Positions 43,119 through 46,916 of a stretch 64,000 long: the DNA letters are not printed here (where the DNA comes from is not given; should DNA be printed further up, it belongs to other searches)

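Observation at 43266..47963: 1565-aa protein with two tandem MutS-type (domain V) ABC ATPase modules and an 870-aa unknown N-terminus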

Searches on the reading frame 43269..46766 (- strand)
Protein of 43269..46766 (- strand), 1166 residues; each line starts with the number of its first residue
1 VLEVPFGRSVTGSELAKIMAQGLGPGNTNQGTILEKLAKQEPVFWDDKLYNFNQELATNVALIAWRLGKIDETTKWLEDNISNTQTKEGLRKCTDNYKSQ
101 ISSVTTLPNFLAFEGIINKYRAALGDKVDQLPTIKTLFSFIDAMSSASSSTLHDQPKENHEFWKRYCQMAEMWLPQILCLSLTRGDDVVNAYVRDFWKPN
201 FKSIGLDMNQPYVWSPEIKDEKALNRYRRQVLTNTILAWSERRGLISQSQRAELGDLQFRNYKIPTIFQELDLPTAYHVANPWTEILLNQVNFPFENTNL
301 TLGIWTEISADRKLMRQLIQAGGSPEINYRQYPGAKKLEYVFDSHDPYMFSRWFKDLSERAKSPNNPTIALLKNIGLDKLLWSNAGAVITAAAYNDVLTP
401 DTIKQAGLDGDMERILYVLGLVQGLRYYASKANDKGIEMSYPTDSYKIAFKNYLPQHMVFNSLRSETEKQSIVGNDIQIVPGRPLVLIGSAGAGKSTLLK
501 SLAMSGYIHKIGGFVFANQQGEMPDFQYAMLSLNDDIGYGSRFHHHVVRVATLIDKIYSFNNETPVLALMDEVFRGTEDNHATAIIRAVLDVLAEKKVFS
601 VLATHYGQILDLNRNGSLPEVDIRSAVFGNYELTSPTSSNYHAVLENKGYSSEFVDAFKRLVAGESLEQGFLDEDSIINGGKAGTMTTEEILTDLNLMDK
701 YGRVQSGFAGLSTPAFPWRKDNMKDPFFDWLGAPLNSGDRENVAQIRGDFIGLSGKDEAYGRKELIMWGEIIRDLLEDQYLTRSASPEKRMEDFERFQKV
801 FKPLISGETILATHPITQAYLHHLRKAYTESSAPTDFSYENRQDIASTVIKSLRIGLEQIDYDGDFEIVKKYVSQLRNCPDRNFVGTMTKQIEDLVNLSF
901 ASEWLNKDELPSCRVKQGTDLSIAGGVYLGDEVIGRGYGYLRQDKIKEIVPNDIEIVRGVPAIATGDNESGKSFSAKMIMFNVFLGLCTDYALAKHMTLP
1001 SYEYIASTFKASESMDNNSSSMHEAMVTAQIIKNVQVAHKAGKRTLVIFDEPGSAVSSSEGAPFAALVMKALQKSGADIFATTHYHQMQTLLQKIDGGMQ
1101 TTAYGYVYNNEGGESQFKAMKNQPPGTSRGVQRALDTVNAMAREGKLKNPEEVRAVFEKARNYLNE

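Call 34: search_protein_representatives(protein=window:43269-46766:-)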
Query: 1166 residues. Proteins with E-value up to 0.001 (for the whole library): 1815; up to 1e-10: 16; up to 1e-30: 6. The best 150 are listed.
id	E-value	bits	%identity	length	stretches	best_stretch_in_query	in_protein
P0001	0.0e+00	2676.4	100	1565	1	1-1166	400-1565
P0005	2.0e-65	237.8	31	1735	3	367-666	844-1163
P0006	2.9e-63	230.6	34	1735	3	943-1162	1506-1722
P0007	3.0e-63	230.5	34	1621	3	883-1160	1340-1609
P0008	3.5e-63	230.3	31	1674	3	938-1163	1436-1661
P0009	9.0e-59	215.7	34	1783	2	946-1157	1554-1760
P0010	3.0e-14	68.3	32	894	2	470-606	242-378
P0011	1.3e-12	62.9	24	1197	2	938-1135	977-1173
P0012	2.0e-12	62.3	31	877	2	472-613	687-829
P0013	2.2e-12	62.1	28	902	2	456-701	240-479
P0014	3.7e-12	61.4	26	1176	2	468-611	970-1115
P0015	7.4e-12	60.4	28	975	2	464-612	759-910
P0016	1.1e-11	59.9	30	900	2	469-613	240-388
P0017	1.3e-11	59.6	29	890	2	477-610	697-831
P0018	6.0e-11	57.4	27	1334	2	963-1089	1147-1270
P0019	9.4e-11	56.7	35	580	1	468-614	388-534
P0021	2.8e-10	55.1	44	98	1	1081-1165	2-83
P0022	3.1e-10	55.0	29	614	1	469-609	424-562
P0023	3.4e-10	54.9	32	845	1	940-1117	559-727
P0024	3.9e-10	54.7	28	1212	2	963-1123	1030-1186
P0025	4.0e-10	54.6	36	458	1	456-611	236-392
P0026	5.6e-10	54.1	27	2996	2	942-1153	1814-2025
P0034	3.9e-09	51.4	24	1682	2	474-611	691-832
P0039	7.0e-09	50.5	26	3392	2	943-1131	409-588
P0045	1.9e-08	49.1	32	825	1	460-609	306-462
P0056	6.2e-08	47.4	35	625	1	471-609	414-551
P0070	1.0e-07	46.7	29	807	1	901-1106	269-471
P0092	2.2e-07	45.5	27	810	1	944-1134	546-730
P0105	3.4e-07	44.9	26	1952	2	940-1100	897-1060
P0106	3.5e-07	44.9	30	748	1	947-1093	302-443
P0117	4.9e-07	44.4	24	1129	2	455-624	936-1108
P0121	5.3e-07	44.3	26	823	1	948-1124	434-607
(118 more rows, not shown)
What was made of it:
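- Distribution is very sparse, with six 50% clusters among 1.84 billion representatives (call 34).
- Tried and rejected: The exhaustive HMMER search was needed to find relatives (call 34).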

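Call 41: list_cluster_members(proteins=[P0005, P0006, P0007, P0008, P0009, P0021])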
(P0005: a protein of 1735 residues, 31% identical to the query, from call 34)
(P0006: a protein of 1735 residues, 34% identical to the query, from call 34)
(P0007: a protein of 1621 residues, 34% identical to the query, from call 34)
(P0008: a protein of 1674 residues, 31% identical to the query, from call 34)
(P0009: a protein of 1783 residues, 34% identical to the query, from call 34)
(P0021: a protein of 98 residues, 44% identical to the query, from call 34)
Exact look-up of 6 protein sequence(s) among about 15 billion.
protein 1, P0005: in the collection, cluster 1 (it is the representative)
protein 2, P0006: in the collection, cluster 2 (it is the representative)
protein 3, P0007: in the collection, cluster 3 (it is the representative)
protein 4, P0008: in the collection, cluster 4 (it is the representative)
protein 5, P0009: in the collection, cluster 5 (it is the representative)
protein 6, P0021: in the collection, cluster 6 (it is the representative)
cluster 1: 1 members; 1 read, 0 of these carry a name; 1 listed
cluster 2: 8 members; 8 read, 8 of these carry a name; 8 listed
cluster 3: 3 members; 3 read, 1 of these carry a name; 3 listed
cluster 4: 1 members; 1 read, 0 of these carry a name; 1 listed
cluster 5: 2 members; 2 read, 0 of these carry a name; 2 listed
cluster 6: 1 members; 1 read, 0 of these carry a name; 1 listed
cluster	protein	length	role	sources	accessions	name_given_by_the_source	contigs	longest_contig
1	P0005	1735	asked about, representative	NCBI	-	-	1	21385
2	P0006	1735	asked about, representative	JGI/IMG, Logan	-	hypothetical protein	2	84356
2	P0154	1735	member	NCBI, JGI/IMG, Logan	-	hypothetical protein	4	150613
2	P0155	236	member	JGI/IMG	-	DNA mismatch repair ATPase MutS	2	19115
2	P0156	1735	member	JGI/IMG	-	hypothetical protein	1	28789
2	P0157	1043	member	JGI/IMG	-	hypothetical protein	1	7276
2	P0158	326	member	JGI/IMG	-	hypothetical protein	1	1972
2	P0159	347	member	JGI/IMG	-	hypothetical protein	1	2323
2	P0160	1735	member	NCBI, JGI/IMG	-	hypothetical protein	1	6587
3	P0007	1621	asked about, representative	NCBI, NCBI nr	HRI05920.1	MAG TPA: hypothetical protein PLV59_03190 [Candidatus Dojkabacteria bacterium] | hypothetical protein [Candidatus Dojkabacteria bacterium]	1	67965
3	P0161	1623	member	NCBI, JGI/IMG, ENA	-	-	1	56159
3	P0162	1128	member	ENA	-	-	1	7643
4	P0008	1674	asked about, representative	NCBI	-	-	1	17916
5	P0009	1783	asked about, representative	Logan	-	-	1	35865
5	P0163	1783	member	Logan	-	-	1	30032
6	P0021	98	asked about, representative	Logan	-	-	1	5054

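Call 60: list_cluster_members(proteins=[P0011, P0014, P0018, P0024, P0034, P0105, P0010, P0117, P0026, P0039])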
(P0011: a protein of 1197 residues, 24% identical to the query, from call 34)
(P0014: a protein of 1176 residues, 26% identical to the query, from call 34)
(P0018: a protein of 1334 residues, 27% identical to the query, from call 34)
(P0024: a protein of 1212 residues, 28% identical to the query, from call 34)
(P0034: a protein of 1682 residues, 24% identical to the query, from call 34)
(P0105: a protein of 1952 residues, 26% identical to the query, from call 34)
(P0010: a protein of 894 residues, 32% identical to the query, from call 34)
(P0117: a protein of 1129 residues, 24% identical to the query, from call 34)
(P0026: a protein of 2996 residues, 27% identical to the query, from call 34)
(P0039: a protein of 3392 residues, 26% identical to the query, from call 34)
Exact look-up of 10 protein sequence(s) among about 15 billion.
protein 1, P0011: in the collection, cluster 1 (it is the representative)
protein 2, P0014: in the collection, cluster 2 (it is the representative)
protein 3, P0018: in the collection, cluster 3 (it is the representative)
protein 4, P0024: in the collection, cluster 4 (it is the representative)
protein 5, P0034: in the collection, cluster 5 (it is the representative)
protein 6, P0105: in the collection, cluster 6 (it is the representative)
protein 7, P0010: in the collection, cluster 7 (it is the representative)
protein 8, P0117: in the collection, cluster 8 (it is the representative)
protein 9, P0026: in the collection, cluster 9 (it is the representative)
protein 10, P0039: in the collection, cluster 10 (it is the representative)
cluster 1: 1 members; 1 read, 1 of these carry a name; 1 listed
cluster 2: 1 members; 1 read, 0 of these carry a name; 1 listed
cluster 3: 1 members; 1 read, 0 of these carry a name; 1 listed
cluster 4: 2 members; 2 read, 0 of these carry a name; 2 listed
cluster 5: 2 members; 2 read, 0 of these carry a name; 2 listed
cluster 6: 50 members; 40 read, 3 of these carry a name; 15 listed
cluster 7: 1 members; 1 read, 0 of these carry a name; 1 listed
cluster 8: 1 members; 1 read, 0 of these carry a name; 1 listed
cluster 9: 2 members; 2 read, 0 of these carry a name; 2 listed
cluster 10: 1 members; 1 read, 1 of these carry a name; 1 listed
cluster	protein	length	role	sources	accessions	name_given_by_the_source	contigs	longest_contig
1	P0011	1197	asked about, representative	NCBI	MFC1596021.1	hypothetical protein ACFL4D_01900 [Candidatus Margulisiibacteriota bacterium]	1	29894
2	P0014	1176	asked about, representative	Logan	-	-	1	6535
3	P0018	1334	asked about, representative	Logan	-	-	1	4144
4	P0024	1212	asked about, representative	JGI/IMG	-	-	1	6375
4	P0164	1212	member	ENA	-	-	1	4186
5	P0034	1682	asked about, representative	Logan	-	-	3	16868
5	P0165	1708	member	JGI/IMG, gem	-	-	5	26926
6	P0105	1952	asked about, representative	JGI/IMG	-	-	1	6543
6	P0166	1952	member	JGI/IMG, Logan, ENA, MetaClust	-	\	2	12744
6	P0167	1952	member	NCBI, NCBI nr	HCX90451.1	MAG TPA: hypothetical protein DHT43_08070 [Deltaproteobacteria bacterium] | hypothetical protein [Deltaproteobacteria bacterium]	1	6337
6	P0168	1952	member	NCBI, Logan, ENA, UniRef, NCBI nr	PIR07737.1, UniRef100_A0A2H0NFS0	hypothetical protein COV53_06725 [Candidatus Gottesmanbacteria bacterium ... | J domain-containing protein n=1 Tax=Candidatus Gottesmanbacteria bacterium ... | MAG: hypothetical protein COV53_06725 [Candidatus Gottesmanbacteria bacterium ...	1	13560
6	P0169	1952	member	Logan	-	-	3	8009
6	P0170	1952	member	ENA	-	-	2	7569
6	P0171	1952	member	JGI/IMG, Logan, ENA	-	-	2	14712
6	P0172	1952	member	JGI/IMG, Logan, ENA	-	-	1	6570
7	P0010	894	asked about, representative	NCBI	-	-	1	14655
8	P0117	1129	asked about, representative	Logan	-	-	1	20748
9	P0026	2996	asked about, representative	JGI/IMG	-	-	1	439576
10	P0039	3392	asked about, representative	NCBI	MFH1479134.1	MAG: hypothetical protein ABIG92_05115 [Candidatus Omnitrophota bacterium]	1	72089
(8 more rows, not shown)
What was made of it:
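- Closest known: Other unnamed tandem-MutS_V proteins found in this session. Same: All are annotated hypothetical (call 60).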

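Call 74: search_protein_families(library=pfam, proteins=[P0019, P0022, P0045, P0056, P0025, P0023, P0106, P0092, P0070, P0121], max_evalue=0.001)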
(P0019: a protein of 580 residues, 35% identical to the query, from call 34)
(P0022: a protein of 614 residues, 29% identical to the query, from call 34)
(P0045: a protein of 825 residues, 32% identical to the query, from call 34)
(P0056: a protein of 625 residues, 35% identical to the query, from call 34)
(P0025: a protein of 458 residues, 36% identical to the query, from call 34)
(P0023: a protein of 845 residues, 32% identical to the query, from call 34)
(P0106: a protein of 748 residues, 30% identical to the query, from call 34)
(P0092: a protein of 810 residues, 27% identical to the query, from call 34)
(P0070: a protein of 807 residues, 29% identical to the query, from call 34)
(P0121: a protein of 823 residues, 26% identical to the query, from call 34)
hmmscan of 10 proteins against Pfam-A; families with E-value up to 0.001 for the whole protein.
P0019 (580 aa): 2 families
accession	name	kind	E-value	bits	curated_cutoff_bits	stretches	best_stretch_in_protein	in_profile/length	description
PF00488.27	MutS_V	-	6e-30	105.1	30.2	1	407-567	1-160/188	MutS domain V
PF05192.23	MutS_III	-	2.4e-09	38.3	34.1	1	120-184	19-82/194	MutS domain III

P0022 (614 aa): 2 families
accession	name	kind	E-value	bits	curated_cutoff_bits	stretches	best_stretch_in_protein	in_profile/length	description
PF00488.27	MutS_V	-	2e-23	83.8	30.2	1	440-605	1-165/188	MutS domain V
PF05192.23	MutS_III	-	2.5e-07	31.7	34.1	1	134-196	18-81/194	MutS domain III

P0045 (825 aa): 2 families
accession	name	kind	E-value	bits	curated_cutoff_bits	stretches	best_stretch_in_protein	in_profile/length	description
PF01713.27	Smr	-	1.7e-21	76.6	25.7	1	750-824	2-77/77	Smr domain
PF00488.27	MutS_V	-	1.1e-15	58.6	30.2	1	333-521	2-184/188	MutS domain V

P0056 (625 aa): 1 family
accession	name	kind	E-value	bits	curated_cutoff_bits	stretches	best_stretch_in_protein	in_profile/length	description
PF00488.27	MutS_V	-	1.1e-23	84.7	30.2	1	430-601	2-172/188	MutS domain V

P0025 (458 aa): 2 families
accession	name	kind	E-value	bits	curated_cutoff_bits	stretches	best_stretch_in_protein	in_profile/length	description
PF00488.27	MutS_V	-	1.7e-25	90.6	30.2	1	268-457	2-183/188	MutS domain V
PF13173.12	AAA_14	-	3.2e-05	24.4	27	1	265-359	3-76/129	AAA domain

P0023 (845 aa): 5 families
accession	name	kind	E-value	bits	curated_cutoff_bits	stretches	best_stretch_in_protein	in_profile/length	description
PF00488.27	MutS_V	-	7.6e-70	235.2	30.2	1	582-761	2-183/188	MutS domain V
PF01624.25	MutS_I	-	2.8e-37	127.8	20.6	1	21-130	1-110/113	MutS domain I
PF05192.23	MutS_III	-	1.1e-26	94.9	34.1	1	253-532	4-194/194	MutS domain III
PF05190.23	MutS_IV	-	3.5e-26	91.8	22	1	401-491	1-91/92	MutS family domain IV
PF00004.35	AAA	-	0.00045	21.1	21.2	0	581-686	1-92/131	ATPase family associated with various cellular activities (AAA)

P0106 (748 aa): 3 families
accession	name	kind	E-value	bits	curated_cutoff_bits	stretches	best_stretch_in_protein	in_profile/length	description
PF00488.27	MutS_V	-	1.3e-27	97.4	30.2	1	317-495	2-185/188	MutS domain V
PF01713.27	Smr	-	3.5e-18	66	25.7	1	673-746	1-75/77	Smr domain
PF05192.23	MutS_III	-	5.2e-07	30.6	34.1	1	33-267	42-191/194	MutS domain III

P0092 (810 aa): 4 families
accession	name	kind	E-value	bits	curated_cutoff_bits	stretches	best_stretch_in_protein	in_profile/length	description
PF00488.27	MutS_V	-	2.1e-84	282.6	30.2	1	565-751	2-188/188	MutS domain V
PF01624.25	MutS_I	-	5.6e-37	126.9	20.6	1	2-112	1-111/113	MutS domain I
PF05192.23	MutS_III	-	1.9e-31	110.3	34.1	1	237-517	4-194/194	MutS domain III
PF05190.23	MutS_IV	-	5.1e-28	97.6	22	1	388-475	3-90/92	MutS family domain IV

P0070 (807 aa): 3 families
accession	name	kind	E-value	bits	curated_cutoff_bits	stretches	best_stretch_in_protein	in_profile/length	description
PF00488.27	MutS_V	-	2.5e-30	106.3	30.2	1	332-513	1-184/188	MutS domain V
PF01713.27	Smr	-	1e-15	58.1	25.7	1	731-807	1-77/77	Smr domain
PF20297.4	MSSS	-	5.6e-09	36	26.8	1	645-684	1-41/42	MutS2 and Smr-associated SH3 domain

P0121 (823 aa): 2 families
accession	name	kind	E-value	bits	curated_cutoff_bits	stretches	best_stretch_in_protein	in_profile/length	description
PF00488.27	MutS_V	-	4.7e-27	95.6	30.2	1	448-634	1-185/188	MutS domain V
PF20297.4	MSSS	-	2.8e-06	27.3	26.8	1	759-799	1-42/42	MutS2 and Smr-associated SH3 domain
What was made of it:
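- Those outside proteins are small MutS (III+V), MutS1 and MutS2 (call 74).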

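Call 86: find_encoding_contigs(protein=P0009, flank=8000, max_places=2)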
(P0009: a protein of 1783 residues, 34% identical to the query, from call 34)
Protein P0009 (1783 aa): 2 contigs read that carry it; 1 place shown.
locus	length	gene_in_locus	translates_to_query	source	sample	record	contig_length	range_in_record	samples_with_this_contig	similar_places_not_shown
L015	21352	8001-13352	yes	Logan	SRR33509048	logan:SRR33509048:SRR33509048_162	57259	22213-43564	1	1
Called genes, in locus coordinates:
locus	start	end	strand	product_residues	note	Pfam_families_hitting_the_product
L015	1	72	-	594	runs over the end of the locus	PF00664:ABC_membrane, PF00005:ABC_tran, PF02463:SMC_N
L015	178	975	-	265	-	PF01061:ABC2_membrane, PF12679:ABC2_membrane_2, PF12730:ABC2_membrane_4 (weak), PF10920:DUF2705 (weak), PF12698:ABC2_membrane_3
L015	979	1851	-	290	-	PF00005:ABC_tran, PF13304:AAA_21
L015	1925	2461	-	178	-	-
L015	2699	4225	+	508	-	PF02463:SMC_N (faint), PF03193:RsgA_GTPase (faint), PF13476:AAA_23 (faint), PF13555:AAA_29 (faint), PF00005:ABC_tran, PF13304:AAA_21 (faint), PF13604:AAA_30 (faint), PF00005:ABC_tran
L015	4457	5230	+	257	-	-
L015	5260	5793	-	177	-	-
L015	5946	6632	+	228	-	PF03141:Methyltransf_29, PF05724:TPMT, PF05175:MTS, PF01209:Ubie_methyltran, PF03848:TehB, PF13489:Methyltransf_23, PF13847:Methyltransf_31, PF08241:Methyltransf_11, +5 more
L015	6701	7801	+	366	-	-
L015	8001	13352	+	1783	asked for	PF00488:MutS_V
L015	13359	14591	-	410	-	PF07995:GSDH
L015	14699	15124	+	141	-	PF08818:DUF1801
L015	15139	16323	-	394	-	PF00144:Beta-lactamase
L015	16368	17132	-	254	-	-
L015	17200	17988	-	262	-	-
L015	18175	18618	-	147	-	-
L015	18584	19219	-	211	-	PF00908:dTDP_sugar_isom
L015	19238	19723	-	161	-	-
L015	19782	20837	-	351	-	PF01170:UPF0020, PF05175:MTS (weak), PF13649:Methyltransf_25 (faint), PF13847:Methyltransf_31 (weak)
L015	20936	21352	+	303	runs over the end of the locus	PF04909:Amidohydro_2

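Call 87: find_encoding_contigs(protein=P0005, flank=8000, max_places=2)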
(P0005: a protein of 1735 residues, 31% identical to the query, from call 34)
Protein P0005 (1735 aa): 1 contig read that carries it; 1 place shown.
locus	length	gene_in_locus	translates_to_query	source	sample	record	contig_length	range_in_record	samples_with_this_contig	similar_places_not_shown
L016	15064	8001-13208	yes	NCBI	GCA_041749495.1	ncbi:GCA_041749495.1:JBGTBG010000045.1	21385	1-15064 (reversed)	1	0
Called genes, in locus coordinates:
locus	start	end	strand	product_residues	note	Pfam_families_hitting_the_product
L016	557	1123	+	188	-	PF04492:Phage_rep_O (weak)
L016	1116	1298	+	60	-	-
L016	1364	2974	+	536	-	PF00239:Resolvase, PF07508:Recombinase, PF13408:Zn_ribbon_recom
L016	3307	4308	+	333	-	-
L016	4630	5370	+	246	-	-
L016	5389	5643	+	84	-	-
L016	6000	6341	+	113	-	-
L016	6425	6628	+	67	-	-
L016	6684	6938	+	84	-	-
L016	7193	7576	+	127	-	-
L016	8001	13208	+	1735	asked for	PF00005:ABC_tran (faint), PF00488:MutS_V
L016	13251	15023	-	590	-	PF01841:Transglut_core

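Call 88: find_encoding_contigs(protein=P0008, flank=8000, max_places=2)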
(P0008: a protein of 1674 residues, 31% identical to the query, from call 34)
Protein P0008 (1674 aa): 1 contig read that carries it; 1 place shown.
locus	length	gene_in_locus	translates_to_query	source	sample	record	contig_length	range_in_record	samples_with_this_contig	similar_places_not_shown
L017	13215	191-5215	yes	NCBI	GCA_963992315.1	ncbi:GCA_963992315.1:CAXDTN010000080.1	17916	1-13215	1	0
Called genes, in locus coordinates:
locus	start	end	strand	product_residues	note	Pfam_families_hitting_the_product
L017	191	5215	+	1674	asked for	PF00488:MutS_V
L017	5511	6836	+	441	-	-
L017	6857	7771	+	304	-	-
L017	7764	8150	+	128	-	-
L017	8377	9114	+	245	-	-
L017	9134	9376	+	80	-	-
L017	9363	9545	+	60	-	-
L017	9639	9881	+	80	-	-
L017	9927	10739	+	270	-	-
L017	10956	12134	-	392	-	PF00953:Glycos_transf_4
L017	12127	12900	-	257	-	-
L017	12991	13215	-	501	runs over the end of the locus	PF02655:ATP-grasp_3 (weak)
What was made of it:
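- In L017 eight unknown ORFs follow it (call 88).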
